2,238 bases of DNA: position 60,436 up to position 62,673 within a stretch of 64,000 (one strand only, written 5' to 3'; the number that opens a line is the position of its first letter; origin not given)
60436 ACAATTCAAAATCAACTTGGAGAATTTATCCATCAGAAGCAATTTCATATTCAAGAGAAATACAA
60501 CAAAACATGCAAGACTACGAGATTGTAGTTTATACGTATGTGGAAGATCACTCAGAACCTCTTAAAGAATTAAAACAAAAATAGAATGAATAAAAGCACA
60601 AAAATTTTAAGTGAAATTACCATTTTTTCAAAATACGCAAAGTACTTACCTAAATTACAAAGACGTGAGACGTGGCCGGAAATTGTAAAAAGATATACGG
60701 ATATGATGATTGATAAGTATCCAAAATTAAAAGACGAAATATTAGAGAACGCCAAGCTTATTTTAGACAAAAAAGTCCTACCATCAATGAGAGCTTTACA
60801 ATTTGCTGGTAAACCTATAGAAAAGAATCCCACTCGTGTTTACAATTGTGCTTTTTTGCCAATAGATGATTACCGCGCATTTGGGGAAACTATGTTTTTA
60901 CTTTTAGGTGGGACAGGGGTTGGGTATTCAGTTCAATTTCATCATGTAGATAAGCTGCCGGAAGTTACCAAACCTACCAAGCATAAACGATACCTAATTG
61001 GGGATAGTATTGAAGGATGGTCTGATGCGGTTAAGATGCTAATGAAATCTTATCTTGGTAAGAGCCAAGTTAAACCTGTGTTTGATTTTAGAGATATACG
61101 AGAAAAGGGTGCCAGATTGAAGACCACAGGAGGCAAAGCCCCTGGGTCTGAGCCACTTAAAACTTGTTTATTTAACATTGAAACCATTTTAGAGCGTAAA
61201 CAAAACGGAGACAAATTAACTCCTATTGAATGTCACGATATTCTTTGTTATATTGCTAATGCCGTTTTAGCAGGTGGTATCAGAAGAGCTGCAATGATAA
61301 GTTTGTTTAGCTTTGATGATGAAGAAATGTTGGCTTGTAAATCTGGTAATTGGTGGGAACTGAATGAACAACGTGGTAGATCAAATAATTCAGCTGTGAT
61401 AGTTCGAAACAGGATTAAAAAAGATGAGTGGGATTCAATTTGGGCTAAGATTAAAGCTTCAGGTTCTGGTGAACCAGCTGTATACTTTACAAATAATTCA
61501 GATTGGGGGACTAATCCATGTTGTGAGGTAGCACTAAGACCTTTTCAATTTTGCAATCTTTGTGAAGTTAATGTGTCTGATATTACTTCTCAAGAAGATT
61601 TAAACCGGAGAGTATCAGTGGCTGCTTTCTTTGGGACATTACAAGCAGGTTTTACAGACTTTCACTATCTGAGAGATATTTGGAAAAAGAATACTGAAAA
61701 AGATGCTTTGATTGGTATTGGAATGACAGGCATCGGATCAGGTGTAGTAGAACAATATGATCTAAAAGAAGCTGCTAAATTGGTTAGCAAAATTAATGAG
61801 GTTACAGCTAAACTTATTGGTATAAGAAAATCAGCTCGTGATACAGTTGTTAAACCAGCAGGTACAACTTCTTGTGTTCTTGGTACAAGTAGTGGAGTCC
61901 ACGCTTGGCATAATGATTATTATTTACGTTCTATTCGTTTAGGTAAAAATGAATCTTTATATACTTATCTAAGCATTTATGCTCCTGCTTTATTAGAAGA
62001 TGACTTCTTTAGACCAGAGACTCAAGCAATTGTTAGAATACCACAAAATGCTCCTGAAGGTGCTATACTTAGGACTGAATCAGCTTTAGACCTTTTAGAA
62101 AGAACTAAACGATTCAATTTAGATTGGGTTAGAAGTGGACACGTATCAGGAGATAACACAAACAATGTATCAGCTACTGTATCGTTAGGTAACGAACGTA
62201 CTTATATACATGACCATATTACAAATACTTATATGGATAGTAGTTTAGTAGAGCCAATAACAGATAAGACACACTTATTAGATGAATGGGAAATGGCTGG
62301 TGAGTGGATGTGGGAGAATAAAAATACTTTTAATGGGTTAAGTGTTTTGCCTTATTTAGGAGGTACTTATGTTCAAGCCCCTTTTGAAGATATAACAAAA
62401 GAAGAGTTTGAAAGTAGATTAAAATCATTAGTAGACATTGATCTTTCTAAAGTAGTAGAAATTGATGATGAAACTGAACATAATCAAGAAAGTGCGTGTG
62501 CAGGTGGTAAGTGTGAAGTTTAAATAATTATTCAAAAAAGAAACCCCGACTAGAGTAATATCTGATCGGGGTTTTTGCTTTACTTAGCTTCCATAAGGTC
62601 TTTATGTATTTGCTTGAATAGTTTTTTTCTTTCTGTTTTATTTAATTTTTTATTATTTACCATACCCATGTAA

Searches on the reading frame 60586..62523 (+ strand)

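Call 54: search_protein_families(library=pfam, proteins=[window:60586-62523:+], max_evalue=0.001)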
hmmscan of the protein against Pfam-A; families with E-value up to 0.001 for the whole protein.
window:60586-62523:+ (645 aa): 2 families
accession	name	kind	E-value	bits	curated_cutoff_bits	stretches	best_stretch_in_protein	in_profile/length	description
PF21995.1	RNR-II_ins_dom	-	6.1e-08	33.3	27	1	128-202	29-107/107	B12-dependent ribonucleotide reductase, insertion domain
PF02867.20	Ribonuc_red_lgC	-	1.3e-07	31.1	23.9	1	309-406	209-317/523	Ribonucleotide reductase, barrel domain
